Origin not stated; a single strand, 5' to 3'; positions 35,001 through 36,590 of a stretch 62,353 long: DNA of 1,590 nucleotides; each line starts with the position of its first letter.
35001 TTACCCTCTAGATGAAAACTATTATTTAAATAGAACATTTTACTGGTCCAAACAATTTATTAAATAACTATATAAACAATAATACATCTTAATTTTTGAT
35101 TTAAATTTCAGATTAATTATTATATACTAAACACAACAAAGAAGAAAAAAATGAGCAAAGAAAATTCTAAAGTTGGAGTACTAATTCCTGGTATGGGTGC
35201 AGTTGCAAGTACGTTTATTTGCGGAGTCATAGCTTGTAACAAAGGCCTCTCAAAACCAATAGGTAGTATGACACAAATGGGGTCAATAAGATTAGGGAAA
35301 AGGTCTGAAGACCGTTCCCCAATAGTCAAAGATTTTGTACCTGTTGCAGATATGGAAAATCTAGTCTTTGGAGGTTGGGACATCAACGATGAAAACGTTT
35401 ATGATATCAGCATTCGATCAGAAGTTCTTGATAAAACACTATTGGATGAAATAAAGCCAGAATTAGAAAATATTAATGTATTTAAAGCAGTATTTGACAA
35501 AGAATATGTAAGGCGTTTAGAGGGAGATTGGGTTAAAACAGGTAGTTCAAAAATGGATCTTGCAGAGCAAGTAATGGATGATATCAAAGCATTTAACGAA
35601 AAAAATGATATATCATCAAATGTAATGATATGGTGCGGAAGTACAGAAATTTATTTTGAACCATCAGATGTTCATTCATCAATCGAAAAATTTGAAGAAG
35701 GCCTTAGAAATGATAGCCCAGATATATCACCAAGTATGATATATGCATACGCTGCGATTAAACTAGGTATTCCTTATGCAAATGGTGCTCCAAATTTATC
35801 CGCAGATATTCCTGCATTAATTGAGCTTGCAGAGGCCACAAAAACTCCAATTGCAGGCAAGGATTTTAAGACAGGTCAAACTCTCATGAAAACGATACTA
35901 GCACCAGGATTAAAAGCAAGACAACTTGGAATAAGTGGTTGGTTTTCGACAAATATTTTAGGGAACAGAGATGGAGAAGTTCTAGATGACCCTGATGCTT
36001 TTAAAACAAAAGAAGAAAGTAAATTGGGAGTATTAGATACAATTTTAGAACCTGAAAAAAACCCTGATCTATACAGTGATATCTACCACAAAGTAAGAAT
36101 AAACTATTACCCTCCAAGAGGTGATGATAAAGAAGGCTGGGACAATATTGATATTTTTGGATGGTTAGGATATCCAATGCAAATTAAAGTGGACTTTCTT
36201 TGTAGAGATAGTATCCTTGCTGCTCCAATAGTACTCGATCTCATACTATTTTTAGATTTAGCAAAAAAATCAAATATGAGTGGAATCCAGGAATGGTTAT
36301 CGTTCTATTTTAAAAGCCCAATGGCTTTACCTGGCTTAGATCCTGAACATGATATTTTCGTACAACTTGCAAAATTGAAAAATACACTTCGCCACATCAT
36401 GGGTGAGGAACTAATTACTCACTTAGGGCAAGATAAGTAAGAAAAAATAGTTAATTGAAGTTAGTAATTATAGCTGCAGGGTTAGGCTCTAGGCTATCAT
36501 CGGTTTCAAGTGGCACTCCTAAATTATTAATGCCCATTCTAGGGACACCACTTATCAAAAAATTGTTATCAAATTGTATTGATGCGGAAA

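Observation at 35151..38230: MIPS, nucleotidyltransferase and TagF-like phosphotransferase: a possible CDP-inositol-dependent phospho-inositol transfer system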

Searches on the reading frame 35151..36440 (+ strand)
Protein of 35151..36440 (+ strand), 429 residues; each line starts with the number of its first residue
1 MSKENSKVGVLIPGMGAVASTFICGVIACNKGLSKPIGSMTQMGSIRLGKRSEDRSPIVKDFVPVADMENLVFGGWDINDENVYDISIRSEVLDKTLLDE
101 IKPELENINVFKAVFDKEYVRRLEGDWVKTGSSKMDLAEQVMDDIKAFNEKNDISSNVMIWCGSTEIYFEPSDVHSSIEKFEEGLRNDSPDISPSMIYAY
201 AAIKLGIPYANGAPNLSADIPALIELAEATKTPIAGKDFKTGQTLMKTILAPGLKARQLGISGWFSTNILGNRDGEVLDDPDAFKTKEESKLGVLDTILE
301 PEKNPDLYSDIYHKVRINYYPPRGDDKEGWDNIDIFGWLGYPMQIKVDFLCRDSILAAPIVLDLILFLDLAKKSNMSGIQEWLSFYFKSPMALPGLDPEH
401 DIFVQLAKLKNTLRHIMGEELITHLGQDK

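Call 3: search_protein_families(library=pfam, proteins=[window:35151-36440:+], max_evalue=0.01)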
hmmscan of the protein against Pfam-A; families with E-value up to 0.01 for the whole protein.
window:35151-36440:+ (429 aa): 2 families
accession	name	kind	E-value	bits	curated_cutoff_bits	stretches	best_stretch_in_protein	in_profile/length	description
PF07994.18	NAD_binding_5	-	3.1e-97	326.3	25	1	8-414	1-321/321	Myo-inositol-1-phosphate synthase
PF01658.22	Inos-1-P_synth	-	3.8e-32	111.1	27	1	242-354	1-107/107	Myo-inositol-1-phosphate synthase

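Call 16: search_protein_families(library=ncbifam, proteins=[window:35151-36440:+], max_evalue=0.001)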
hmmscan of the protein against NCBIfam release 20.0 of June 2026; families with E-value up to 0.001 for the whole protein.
window:35151-36440:+ (429 aa): 0 families

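Call 47: search_solved_structures(query=window:35151-36440:+, max_evalue=1e-10)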
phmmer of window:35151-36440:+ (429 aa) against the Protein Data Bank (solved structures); distinct sequences matched with E-value up to 1e-10: 10.
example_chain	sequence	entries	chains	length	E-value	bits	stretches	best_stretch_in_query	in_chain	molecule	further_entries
7nwr_B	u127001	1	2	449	1.1e-153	515.5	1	6-420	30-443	Inositol-3-phosphate synthase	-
9m53_A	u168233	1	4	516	2.3e-57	198.1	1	7-418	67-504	Inositol-3-phosphate synthase 1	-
1jkf_A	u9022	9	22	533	7.6e-52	180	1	4-418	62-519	myo-inositol-1-phosphate synthase | Inositol-3-phosphate synthase | myo-inositol-phosphate synthase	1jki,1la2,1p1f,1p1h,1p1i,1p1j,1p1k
3qvw_A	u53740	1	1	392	4.4e-49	170.9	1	15-408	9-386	Myo-inositol-1-phosphate synthase (Ino1)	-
1u1i_A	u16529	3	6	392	4.6e-49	170.8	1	15-408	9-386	myo-inositol-1-phosphate synthase | Myo-inositol-1-phosphate synthase (Ino1)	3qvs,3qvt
1vko_A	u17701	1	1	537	6.1e-49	170.4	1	35-386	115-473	inositol-3-phosphate synthase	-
3qvx_A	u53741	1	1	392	3e-48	168.1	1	15-408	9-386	Myo-inositol-1-phosphate synthase (Ino1)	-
3qw2_A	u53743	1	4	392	5.8e-48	167.2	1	15-408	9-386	Myo-inositol-1-phosphate synthase (Ino1)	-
9f2k_A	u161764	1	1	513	1.8e-44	155.7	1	6-373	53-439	inositol-3-phosphate synthase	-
3cin_A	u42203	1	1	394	2e-11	46.8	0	133-390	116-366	Myo-inositol-1-phosphate synthase-related protein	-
